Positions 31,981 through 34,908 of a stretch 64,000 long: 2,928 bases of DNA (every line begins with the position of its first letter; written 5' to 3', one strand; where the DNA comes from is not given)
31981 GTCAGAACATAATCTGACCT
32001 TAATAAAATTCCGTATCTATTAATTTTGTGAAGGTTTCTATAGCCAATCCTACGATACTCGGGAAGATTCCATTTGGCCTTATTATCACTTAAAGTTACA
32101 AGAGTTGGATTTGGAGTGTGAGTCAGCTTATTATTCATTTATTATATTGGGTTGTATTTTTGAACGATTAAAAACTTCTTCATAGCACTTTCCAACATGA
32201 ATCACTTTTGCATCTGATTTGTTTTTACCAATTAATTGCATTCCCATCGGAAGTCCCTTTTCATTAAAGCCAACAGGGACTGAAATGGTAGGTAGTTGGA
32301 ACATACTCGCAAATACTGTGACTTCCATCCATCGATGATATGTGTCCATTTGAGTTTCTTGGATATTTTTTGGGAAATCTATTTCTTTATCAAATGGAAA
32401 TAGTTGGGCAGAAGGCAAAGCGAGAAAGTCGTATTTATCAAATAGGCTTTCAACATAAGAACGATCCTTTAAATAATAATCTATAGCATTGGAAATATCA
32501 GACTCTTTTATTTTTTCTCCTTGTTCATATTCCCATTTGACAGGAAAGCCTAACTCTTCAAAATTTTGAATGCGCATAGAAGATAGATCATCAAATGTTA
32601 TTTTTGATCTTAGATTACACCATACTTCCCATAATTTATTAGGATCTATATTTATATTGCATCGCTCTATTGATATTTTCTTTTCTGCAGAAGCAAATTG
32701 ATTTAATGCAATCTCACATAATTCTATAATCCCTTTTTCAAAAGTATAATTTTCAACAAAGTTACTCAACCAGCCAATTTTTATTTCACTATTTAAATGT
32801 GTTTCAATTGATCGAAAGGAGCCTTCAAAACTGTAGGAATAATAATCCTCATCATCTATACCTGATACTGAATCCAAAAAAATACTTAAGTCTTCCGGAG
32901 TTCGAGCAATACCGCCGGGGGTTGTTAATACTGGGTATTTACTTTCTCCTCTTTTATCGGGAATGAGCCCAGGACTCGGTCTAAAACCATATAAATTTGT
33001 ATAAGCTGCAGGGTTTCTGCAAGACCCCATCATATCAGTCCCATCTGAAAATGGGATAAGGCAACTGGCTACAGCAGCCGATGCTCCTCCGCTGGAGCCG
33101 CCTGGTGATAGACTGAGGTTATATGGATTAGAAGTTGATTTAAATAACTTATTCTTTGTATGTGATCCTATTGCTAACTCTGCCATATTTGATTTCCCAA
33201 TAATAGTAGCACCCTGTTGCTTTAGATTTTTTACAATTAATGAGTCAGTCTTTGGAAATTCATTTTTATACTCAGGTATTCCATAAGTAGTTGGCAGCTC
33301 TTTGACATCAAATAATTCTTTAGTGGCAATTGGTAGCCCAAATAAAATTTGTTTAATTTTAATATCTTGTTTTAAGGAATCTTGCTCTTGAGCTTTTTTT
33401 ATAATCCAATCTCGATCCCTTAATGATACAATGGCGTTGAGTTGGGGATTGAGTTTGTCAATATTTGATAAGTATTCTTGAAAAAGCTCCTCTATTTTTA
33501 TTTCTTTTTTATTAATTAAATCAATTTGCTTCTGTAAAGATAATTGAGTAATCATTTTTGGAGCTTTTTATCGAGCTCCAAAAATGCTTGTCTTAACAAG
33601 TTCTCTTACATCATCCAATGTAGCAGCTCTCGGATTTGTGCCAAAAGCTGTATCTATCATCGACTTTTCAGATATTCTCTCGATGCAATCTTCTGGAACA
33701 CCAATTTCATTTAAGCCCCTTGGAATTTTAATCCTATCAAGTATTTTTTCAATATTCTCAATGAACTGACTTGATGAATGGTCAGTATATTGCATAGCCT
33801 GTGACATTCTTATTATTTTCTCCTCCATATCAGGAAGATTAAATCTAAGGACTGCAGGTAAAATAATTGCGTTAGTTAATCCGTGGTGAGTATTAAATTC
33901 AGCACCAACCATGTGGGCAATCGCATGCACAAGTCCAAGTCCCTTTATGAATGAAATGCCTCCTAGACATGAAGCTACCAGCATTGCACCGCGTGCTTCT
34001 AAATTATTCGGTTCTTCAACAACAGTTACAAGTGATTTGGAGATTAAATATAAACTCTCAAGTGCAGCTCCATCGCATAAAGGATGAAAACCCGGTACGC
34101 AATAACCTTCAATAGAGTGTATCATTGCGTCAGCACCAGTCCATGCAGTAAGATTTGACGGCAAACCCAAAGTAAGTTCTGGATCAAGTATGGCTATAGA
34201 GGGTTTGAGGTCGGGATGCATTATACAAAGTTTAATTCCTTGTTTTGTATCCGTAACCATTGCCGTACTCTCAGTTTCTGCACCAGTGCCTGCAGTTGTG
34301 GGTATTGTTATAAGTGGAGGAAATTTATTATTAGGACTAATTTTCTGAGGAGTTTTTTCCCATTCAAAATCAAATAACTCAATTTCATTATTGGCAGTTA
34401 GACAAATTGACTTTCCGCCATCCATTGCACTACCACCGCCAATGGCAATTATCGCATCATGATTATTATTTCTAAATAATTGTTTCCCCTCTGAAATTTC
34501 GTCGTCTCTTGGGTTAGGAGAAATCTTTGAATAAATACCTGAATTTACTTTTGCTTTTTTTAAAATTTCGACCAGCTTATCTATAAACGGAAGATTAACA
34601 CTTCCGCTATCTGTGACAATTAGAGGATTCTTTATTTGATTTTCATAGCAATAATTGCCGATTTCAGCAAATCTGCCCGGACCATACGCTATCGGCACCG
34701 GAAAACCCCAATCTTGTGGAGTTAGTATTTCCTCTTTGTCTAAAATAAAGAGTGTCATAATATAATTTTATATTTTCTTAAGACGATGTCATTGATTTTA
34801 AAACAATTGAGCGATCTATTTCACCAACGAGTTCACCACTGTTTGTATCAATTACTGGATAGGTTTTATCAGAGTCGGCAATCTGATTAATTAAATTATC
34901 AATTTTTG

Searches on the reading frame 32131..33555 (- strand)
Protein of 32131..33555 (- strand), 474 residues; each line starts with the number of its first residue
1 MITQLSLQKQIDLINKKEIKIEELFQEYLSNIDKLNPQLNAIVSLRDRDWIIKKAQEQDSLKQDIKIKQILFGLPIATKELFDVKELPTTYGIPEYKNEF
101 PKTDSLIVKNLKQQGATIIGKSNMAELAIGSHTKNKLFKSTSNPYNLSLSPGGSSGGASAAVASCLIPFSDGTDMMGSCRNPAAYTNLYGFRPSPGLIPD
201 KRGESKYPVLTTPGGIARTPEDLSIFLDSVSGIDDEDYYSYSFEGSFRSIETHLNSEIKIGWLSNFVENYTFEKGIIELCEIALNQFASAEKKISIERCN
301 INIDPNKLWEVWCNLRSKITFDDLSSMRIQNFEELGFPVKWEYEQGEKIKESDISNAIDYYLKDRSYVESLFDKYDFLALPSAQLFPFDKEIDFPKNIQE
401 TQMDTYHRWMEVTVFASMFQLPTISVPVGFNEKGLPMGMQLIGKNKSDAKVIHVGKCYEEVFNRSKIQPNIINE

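Call 17: search_protein_families(library=pfam, proteins=[window:32131-33555:-], max_evalue=0.0001)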
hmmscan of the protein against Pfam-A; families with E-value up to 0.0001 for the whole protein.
window:32131-33555:- (474 aa): 1 family
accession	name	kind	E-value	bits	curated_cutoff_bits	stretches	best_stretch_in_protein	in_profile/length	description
PF01425.27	Amidase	-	7e-81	273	27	1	23-451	1-444/445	Amidase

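Call 18: search_protein_families(library=ncbifam, proteins=[window:32131-33555:-], max_evalue=0.00001)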
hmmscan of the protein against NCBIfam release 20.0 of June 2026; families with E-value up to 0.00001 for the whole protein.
window:32131-33555:- (474 aa): 26 families (the best 25 are shown)
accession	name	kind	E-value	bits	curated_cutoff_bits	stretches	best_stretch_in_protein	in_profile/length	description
NF005686.0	PRK07486.1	subfamily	3.1e-132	441.7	465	1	2-469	11-480/486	amidase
TIGR00132.1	gatA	equivalog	4.2e-61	207.1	481.1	2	13-292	4-279/466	Asp-tRNA(Asn)/Glu-tRNA(Gln) amidotransferase subunit GatA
NF004815.0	PRK06169.1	equivalog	6.7e-61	206.3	506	1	3-472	8-469/471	amidase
NF004816.0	PRK06170.1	equivalog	8e-58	196.3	503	2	6-242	13-255/493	amidase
NF005688.0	PRK07488.1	equivalog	1.4e-57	195.7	532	1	2-466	8-470/474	indoleacetamide hydrolase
NF005450.0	PRK07042.1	equivalog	1.3e-53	182.1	458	1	4-470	6-460/464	amidase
NF005687.0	PRK07487.1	subfamily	2.5e-53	181.5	428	1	4-459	7-453/468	amidase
NF004717.0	PRK06061.1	equivalog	3.5e-52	177.7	498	1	6-470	18-475/483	amidase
NF006631.0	PRK09201.1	equivalog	1.1e-45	156.3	461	1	7-273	9-276/466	AtzE family amidohydrolase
NF009119.0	PRK12470.1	equivalog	1.8e-45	155.9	498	1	9-234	13-235/462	amidase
TIGR02715.1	amido_AtzE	subfamily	1.8e-43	149.2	425.75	1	12-459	7-445/452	AtzE family amidohydrolase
NF006043.0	PRK08186.1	subfamily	4.9e-42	144.1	487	1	5-464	7-450/600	allophanate hydrolase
TIGR02713.1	allophanate_hyd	equivalog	2.5e-41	141.8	511.05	1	41-460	3-411/563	allophanate hydrolase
NF006169.0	PRK08310.1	equivalog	1.8e-38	132.9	391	2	65-223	20-180/395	amidase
NF005899.0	PRK07869.1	equivalog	7.5e-38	130.5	418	1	12-230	22-234/471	amidase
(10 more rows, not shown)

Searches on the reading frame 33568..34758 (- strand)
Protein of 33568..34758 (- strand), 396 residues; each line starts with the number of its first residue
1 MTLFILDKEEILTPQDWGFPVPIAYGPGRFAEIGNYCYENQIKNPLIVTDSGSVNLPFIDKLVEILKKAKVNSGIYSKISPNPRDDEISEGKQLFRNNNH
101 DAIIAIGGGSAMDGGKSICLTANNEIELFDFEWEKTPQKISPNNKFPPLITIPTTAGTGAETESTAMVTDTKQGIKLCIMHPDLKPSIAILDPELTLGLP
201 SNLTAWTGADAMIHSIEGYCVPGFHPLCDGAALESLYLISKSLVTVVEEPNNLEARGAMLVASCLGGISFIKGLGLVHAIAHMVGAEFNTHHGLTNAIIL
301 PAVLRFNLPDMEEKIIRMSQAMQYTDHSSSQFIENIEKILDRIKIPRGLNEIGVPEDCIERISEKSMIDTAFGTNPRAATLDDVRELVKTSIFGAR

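Call 17: search_protein_families(library=pfam, proteins=[window:33568-34758:-], max_evalue=0.0001)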
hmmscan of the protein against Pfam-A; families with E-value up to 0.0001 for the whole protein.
window:33568-34758:- (396 aa): 3 families
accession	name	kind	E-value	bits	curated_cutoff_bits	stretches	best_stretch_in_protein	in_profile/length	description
PF00465.25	Fe-ADH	-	4.1e-46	157.1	31.3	1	21-193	2-168/168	Iron-containing alcohol dehydrogenase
PF25137.1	ADH_Fe_C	-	9.7e-45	153.1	27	1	204-391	1-193/194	Fe-containing alcohol dehydrogenase family, C-terminal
PF13685.12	Fe-ADH_2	-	5.2e-08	33.5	28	1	26-123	3-98/149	Iron-containing alcohol dehydrogenase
